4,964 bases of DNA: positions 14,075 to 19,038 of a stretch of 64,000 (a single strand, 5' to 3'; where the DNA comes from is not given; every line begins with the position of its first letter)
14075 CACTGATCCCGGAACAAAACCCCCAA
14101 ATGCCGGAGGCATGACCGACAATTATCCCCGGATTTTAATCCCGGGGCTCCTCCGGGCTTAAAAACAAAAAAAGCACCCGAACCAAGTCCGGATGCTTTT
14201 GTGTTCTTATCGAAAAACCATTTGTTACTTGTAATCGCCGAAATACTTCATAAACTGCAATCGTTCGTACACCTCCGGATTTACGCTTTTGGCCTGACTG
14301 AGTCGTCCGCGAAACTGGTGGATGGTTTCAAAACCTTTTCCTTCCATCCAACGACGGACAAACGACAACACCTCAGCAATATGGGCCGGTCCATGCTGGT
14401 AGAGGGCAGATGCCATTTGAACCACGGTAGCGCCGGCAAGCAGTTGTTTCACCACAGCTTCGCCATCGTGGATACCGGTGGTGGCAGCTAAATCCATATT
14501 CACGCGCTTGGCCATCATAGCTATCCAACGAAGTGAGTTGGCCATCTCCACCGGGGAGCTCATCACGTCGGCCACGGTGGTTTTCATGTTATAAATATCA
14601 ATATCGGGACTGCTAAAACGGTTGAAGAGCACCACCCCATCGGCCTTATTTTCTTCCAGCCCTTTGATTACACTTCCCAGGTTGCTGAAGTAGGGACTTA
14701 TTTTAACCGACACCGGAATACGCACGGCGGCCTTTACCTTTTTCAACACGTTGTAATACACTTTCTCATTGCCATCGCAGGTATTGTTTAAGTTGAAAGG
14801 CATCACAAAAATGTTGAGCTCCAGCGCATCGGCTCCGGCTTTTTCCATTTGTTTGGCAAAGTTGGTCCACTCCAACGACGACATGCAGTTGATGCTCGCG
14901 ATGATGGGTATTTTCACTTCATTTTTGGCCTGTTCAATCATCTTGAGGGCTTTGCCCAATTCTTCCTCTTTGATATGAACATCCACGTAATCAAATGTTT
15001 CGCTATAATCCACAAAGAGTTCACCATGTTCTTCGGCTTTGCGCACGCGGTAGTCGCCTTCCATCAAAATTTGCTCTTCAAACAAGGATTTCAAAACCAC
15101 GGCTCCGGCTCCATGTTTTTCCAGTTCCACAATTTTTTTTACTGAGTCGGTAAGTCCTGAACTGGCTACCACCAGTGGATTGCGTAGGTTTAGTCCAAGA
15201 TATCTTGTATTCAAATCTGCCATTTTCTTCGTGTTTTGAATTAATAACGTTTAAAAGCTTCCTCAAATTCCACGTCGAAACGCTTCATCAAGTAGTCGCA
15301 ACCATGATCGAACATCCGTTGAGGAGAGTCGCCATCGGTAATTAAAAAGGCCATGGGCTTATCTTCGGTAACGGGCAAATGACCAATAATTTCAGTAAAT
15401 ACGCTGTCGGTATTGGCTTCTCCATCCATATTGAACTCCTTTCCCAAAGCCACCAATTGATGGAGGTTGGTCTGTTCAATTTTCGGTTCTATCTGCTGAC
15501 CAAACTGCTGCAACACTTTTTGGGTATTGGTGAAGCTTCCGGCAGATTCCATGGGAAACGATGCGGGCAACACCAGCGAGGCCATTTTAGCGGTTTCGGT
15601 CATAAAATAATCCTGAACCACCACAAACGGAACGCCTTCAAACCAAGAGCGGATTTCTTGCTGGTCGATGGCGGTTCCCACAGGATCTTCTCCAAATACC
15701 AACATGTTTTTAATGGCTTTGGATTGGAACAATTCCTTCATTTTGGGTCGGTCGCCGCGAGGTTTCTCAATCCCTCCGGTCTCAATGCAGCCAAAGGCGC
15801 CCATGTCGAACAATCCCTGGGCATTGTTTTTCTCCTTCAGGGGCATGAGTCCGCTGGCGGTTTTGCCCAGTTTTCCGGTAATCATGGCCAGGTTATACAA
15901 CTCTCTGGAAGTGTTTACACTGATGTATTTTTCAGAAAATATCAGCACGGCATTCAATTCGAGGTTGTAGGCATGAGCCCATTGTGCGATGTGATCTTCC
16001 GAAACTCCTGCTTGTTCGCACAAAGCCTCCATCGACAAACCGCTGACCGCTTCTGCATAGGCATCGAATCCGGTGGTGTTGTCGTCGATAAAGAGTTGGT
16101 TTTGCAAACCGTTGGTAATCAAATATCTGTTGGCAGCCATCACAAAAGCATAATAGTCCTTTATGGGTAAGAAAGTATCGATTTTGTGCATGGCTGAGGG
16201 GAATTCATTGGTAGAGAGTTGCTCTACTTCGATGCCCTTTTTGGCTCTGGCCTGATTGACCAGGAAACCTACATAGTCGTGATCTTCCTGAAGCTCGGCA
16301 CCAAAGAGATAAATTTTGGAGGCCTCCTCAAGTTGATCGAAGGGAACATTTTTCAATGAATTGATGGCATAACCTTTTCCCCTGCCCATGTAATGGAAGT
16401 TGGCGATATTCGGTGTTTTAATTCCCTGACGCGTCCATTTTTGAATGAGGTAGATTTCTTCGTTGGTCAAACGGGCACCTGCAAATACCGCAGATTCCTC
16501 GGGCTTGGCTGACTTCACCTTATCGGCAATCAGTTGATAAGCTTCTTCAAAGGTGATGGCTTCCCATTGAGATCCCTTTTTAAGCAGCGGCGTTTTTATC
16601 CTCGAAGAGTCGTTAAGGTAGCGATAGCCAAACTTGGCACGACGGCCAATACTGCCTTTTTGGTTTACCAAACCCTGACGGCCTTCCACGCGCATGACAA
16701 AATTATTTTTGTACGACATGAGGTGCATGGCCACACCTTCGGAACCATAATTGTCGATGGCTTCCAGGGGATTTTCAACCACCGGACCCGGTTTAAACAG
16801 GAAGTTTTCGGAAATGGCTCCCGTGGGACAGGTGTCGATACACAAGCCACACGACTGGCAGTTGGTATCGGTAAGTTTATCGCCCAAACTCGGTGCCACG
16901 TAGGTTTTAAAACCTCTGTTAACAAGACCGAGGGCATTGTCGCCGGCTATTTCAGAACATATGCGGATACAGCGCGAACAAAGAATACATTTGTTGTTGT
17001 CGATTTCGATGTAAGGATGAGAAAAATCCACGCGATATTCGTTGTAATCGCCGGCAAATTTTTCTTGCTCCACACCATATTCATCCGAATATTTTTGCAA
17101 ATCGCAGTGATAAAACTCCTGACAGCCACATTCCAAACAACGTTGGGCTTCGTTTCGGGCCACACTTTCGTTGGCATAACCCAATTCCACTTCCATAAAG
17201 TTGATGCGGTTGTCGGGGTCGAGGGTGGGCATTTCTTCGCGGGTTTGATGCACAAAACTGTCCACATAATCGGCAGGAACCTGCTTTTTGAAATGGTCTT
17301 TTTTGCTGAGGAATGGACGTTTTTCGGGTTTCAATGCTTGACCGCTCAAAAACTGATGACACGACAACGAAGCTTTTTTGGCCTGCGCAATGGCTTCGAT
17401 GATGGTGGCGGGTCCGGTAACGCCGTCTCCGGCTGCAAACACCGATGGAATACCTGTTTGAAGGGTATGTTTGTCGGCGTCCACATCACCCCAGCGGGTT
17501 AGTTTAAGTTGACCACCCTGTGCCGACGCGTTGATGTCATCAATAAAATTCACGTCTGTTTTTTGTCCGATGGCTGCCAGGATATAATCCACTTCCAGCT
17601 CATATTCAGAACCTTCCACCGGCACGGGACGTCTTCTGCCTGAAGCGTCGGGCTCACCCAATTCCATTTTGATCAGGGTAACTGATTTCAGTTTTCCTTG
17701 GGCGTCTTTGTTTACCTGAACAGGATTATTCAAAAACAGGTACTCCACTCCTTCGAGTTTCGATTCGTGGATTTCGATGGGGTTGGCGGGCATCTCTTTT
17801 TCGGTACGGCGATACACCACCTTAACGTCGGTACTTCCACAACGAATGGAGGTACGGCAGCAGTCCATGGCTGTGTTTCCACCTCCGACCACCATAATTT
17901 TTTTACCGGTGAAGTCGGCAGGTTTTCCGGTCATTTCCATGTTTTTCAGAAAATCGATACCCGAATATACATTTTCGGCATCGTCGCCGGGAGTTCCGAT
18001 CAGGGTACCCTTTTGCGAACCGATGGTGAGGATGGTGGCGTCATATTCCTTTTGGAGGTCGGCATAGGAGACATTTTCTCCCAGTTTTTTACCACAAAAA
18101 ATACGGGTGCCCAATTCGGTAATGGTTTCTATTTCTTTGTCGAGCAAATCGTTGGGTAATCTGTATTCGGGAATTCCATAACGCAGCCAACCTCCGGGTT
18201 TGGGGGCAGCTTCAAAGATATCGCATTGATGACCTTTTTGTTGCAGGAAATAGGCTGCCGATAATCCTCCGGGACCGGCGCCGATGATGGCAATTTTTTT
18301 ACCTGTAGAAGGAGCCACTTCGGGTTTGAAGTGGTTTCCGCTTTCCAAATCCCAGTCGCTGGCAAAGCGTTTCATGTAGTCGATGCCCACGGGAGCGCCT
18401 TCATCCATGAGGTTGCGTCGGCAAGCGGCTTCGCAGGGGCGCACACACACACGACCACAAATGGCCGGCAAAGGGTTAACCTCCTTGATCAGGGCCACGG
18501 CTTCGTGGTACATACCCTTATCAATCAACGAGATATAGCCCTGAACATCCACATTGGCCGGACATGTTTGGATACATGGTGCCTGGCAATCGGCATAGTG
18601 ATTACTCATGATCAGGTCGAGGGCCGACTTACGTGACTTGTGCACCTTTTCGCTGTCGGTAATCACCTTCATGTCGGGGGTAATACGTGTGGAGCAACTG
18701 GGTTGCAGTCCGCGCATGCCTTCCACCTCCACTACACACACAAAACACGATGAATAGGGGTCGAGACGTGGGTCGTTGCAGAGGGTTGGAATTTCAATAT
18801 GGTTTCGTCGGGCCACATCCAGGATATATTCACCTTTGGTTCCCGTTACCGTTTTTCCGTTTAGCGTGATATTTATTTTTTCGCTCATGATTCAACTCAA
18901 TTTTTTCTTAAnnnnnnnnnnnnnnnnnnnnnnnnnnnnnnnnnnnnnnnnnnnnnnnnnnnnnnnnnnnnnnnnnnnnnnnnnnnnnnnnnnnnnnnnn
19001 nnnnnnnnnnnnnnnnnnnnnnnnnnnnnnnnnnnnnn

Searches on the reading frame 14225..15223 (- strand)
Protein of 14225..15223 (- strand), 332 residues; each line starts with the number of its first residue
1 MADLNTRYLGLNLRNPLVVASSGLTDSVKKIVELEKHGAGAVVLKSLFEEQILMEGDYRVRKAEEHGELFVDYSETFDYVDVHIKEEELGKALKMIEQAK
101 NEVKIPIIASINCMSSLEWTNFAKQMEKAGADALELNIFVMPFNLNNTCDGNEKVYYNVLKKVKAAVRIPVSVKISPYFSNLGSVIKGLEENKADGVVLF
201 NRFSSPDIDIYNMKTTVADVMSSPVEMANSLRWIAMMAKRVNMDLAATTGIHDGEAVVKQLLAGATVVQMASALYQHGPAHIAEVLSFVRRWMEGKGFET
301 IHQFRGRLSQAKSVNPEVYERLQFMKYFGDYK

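Call 9: search_protein_families(library=pfam, proteins=[window:14225-15223:-])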
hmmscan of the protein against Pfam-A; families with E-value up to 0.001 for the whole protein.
window:14225-15223:- (332 aa): 1 family
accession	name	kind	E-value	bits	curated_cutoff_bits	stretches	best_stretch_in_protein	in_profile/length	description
PF01180.27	DHO_dh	-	2.9e-20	73.1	27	1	4-287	2-285/291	Dihydroorotate dehydrogenase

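Call 13: find_encoding_contigs(protein=window:14225-15223:-, flank=10000)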
Protein window:14225-15223:- (332 aa): no gene with exactly this product is on record in the collection.

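Call 16: find_homologous_proteins(query=window:14225-15223:-, max_evalue=1e-30)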
Query window:14225-15223:- (332 aa): 8000 proteins with E <= 1e-30 among 8000 candidates; the best 120 are listed.
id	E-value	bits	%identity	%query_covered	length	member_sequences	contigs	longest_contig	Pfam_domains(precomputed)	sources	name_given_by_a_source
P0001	1.8e-199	679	91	100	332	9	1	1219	PF01180.28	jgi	-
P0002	7.3e-198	674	90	100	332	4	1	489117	PF01180.28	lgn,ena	-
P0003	6.2e-182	622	83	100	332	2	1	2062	PF01180.28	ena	-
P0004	2.4e-180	616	82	100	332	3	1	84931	PF01180.28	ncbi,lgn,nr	ncbi:MAG: dihydroorotate dehydrogenase-like protein [Bacteroidales bacterium]|nr:dihydroorotate dehy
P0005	1.7e-178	610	81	100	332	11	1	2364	PF01180.28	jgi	jgi:dihydroorotate dehydrogenase (fumarate)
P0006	6.8e-178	608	81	100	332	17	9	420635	PF01180.28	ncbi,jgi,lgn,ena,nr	ncbi:MAG: diguanylate cyclase [Bacteroidetes bacterium GWF2_41_31]|nr:MAG: diguanylate cyclase [Bact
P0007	7.5e-151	520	69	100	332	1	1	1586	PF01180.28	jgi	-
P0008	2.0e-150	518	68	100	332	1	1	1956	PF01180.28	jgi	-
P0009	1.2e-149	516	69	100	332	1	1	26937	PF01180.28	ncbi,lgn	-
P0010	1.8e-149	515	68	100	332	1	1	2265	PF01180.28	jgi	-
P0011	2.8e-149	514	69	100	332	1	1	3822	PF01180.28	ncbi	-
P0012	5.0e-149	514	67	100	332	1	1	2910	PF01180.28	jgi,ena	-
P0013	6.8e-149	513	67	100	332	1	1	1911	PF01180.28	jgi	-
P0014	1.3e-148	512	67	100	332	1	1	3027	PF01180.28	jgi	-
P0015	1.8e-148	512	68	100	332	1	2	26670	PF01180.28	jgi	jgi:dihydroorotate dehydrogenase (fumarate)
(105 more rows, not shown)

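Call 18: find_encoding_contigs(protein=P0002, flank=10000, max_places=4)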
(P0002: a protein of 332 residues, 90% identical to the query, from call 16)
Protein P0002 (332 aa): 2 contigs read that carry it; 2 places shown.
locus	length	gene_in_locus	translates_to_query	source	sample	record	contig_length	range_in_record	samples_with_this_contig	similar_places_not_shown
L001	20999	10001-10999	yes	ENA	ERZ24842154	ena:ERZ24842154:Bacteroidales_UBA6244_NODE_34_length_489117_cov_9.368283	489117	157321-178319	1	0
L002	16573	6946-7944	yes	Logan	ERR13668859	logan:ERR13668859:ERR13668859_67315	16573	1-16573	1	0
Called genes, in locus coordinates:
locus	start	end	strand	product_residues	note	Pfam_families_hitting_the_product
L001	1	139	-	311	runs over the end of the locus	PF09982:LpxR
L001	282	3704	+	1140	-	PF01326:PPDK_N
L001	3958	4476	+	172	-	PF01257:2Fe-2S_thioredx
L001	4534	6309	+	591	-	PF01512:Complex1_51K, PF10589:NADH_4Fe-4S, PF00037:Fer4 (faint), PF13187:Fer4_9 (weak)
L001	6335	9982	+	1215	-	PF13510:Fer2_4, PF14691:Fer4_20, PF07992:Pyr_redox_2, PF13450:NAD_binding_8, PF12838:Fer4_7 (weak), PF14697:Fer4_21 (weak), PF22117:Fer4_Nqo3, PF00384:Molybdopterin, +5 more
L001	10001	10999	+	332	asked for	PF01180:DHO_dh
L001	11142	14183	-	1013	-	PF00041:fn3 (faint), PF23414:Beta-prop_EML_2 (faint), PF00400:WD40 (faint), PF23381:Beta-prop_IFT122_1st (weak), PF18962:Por_Secre_tail (faint), PF13860:FlgD_ig (weak)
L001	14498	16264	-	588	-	PF28559:TPR_SusR (faint), PF13374:TPR_10 (faint), PF13428:TPR_14 (faint), PF13424:TPR_12, PF00515:TPR_1, PF07719:TPR_2 (weak), PF13181:TPR_8 (weak), PF13424:TPR_12, +5 more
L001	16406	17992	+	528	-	PF18962:Por_Secre_tail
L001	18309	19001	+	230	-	PF00254:FKBP_C (weak)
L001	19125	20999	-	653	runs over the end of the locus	PF00005:ABC_tran, PF02463:SMC_N (faint), PF13555:AAA_29 (faint), PF13304:AAA_21 (faint), PF12848:ABC_tran_Xtn, PF00005:ABC_tran, PF16326:ABC_tran_CTD (weak)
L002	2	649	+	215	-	?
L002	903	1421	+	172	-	PF01257:2Fe-2S_thioredx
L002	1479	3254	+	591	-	PF01512:Complex1_51K, PF10589:NADH_4Fe-4S, PF00037:Fer4 (faint), PF13187:Fer4_9 (weak)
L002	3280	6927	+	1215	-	PF13510:Fer2_4, PF14691:Fer4_20, PF07992:Pyr_redox_2, PF13450:NAD_binding_8, PF12838:Fer4_7 (weak), PF14697:Fer4_21 (weak), PF22117:Fer4_Nqo3, PF00384:Molybdopterin, +5 more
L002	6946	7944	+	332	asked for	PF01180:DHO_dh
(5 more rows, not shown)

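Call 19: find_encoding_contigs(protein=P0004, flank=10000, max_places=4)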
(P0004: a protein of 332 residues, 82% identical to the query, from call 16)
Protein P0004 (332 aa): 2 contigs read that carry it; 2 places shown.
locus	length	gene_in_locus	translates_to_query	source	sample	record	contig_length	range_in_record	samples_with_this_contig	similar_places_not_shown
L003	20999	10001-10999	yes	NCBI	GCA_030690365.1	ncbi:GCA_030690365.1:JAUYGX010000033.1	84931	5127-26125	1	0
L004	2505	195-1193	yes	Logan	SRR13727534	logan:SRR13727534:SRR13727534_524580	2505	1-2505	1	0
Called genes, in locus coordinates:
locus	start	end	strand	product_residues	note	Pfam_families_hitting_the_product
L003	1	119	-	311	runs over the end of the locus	PF09982:LpxR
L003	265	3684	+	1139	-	PF01326:PPDK_N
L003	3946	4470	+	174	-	PF01257:2Fe-2S_thioredx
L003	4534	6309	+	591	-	PF01512:Complex1_51K, PF10589:NADH_4Fe-4S, PF13187:Fer4_9 (weak)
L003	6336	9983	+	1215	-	PF13510:Fer2_4, PF14691:Fer4_20, PF07992:Pyr_redox_2, PF13450:NAD_binding_8, PF12838:Fer4_7 (weak), PF14697:Fer4_21 (weak), PF22117:Fer4_Nqo3, PF00384:Molybdopterin, +5 more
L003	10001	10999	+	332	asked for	PF01180:DHO_dh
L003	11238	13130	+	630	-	PF01841:Transglut_core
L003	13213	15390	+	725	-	PF12969:DUF3857 (weak)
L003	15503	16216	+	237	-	PF00254:FKBP_C (weak)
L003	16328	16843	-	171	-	-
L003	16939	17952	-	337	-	PF02012:BNR (faint)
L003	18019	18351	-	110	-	-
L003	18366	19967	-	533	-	-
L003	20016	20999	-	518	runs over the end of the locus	PF12158:DUF3592 (faint)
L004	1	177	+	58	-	?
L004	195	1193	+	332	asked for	PF01180:DHO_dh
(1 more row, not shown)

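Call 20: find_encoding_contigs(protein=P0006, flank=10000, max_places=6)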
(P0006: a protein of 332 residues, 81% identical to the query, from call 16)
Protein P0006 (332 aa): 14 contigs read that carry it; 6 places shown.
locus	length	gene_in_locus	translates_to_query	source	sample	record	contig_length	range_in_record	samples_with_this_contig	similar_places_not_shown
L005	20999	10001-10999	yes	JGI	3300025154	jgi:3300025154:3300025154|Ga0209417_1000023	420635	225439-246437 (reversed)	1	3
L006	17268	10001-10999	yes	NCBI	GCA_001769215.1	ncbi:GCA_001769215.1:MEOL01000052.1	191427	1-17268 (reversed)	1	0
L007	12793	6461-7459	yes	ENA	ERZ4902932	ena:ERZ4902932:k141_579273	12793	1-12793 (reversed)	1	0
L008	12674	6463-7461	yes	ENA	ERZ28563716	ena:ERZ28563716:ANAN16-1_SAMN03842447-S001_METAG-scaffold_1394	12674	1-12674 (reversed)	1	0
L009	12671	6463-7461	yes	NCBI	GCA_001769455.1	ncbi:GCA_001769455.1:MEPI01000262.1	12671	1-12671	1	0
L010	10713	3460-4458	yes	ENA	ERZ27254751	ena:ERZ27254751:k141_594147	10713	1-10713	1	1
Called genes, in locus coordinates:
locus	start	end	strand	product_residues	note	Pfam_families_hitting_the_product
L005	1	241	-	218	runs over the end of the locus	PF00072:Response_reg, PF00196:GerE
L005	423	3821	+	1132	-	PF01326:PPDK_N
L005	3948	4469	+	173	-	PF01257:2Fe-2S_thioredx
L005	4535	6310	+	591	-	PF01512:Complex1_51K, PF10589:NADH_4Fe-4S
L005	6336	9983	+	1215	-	PF13510:Fer2_4, PF14691:Fer4_20, PF07992:Pyr_redox_2, PF13450:NAD_binding_8, PF13738:Pyr_redox_3 (weak), PF12838:Fer4_7 (weak), PF22117:Fer4_Nqo3, PF00384:Molybdopterin, +6 more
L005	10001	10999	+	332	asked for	PF01180:DHO_dh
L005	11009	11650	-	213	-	PF03006:HlyIII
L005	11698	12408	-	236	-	PF00849:PseudoU_synth_2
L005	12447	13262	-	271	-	PF02548:Pantoate_transf, PF13714:PEP_mutase (weak)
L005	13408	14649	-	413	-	PF04413:Glycos_transf_N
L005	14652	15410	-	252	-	-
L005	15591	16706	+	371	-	PF00155:Aminotran_1_2, PF01041:DegT_DnrJ_EryC1, PF00266:Aminotran_5 (weak), PF01212:Beta_elim_lyase, PF01053:Cys_Met_Meta_PP (weak)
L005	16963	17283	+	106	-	PF22600:MTPAP-like_central (weak), PF01909:NTP_transf_2, PF18765:Polbeta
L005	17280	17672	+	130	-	PF05168:HEPN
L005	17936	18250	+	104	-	PF09907:HigB_toxin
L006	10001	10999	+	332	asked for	PF01180:DHO_dh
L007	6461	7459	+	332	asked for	PF01180:DHO_dh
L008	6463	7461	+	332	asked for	PF01180:DHO_dh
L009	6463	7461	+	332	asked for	PF01180:DHO_dh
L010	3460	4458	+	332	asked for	PF01180:DHO_dh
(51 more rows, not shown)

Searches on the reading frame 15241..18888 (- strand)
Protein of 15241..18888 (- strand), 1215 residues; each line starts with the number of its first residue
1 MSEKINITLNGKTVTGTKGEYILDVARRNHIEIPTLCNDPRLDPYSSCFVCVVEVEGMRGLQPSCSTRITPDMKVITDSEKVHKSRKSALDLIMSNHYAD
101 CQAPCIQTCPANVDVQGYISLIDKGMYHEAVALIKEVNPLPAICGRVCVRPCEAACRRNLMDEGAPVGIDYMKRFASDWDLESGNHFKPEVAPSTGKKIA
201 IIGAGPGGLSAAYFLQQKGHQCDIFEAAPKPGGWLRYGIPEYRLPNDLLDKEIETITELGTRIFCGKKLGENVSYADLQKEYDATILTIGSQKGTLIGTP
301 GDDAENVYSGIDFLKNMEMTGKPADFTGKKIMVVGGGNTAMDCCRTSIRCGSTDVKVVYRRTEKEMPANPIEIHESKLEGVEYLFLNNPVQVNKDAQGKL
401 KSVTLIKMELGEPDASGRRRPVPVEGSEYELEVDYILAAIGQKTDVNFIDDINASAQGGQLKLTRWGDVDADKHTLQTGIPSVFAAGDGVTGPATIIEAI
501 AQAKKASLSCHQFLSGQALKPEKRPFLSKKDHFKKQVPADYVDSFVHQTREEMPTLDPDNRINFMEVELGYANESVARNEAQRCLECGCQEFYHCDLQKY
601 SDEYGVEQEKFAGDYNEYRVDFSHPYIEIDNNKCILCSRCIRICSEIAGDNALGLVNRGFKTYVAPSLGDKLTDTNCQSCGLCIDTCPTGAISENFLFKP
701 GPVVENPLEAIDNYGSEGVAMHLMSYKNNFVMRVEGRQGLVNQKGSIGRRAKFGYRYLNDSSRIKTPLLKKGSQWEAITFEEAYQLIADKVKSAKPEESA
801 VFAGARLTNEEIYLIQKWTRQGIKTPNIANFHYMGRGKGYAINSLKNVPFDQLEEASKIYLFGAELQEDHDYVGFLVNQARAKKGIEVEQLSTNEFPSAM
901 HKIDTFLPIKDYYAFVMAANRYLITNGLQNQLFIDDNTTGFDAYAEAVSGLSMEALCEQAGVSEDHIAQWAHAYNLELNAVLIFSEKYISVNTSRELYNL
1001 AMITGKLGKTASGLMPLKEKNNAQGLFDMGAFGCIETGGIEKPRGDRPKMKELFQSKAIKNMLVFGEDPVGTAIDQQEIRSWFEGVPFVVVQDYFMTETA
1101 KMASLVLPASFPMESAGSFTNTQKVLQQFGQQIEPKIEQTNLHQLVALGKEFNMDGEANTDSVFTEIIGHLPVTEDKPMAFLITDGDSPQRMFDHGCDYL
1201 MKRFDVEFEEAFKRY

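Call 9: search_protein_families(library=pfam, proteins=[window:15241-18888:-])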
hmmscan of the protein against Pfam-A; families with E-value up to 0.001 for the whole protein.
window:15241-18888:- (1215 aa): 21 families
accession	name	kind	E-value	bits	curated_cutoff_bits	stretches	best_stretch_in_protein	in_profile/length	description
PF07992.20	Pyr_redox_2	-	3.6e-29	102.5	26.1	1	198-503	2-291/291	Pyridine nucleotide-disulphide oxidoreductase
PF00384.28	Molybdopterin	-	5.5e-24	85.3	24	1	763-1139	1-340/353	Molybdopterin oxidoreductase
PF14691.11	Fer4_20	-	3.4e-20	72.4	25.8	1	100-183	26-111/113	Dihydroprymidine dehydrogenase domain II, 4Fe-4S cluster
PF13510.11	Fer2_4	-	2e-17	63.5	22.8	1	3-79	2-81/82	2Fe-2S iron-sulfur cluster binding domain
PF22117.2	Fer4_Nqo3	-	7.5e-12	45.7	27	1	625-692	2-66/67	NADH-quinone oxidoreductase subunit 3, ferredoxin-like domain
PF13450.12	NAD_binding_8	-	2.7e-10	40.8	21.9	1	201-237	1-37/68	NAD(P)-binding Rossmann-like domain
PF13738.12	Pyr_redox_3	-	9.2e-10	38.7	30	1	321-487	157-305/305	Pyridine nucleotide-disulphide oxidoreductase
PF00070.33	Pyr_redox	-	1.9e-08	35.2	22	0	330-405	1-79/82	Pyridine nucleotide-disulphide oxidoreductase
PF01593.30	Amino_oxidase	-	1.8e-07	31.2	19.8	1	207-236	2-31/443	Flavin containing amine oxidoreductase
PF12838.12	Fer4_7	-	7.8e-07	29.9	27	1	633-691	1-52/52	4Fe-4S dicluster domain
PF13484.11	Fer4_16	-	2e-06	28.9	30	1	676-702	1-28/66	4Fe-4S double cluster binding domain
PF14697.11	Fer4_21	-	3.7e-06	27.4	35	1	628-692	2-57/59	4Fe-4S dicluster domain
PF00037.32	Fer4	-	8.5e-06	25.8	21.1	1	676-693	7-24/24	4Fe-4S binding domain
PF01266.30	DAO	-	9.6e-05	22.5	27.9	1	198-233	1-44/353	FAD dependent oxidoreductase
PF12837.12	Fer4_6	-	0.00015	22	25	1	627-647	2-22/24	4Fe-4S binding domain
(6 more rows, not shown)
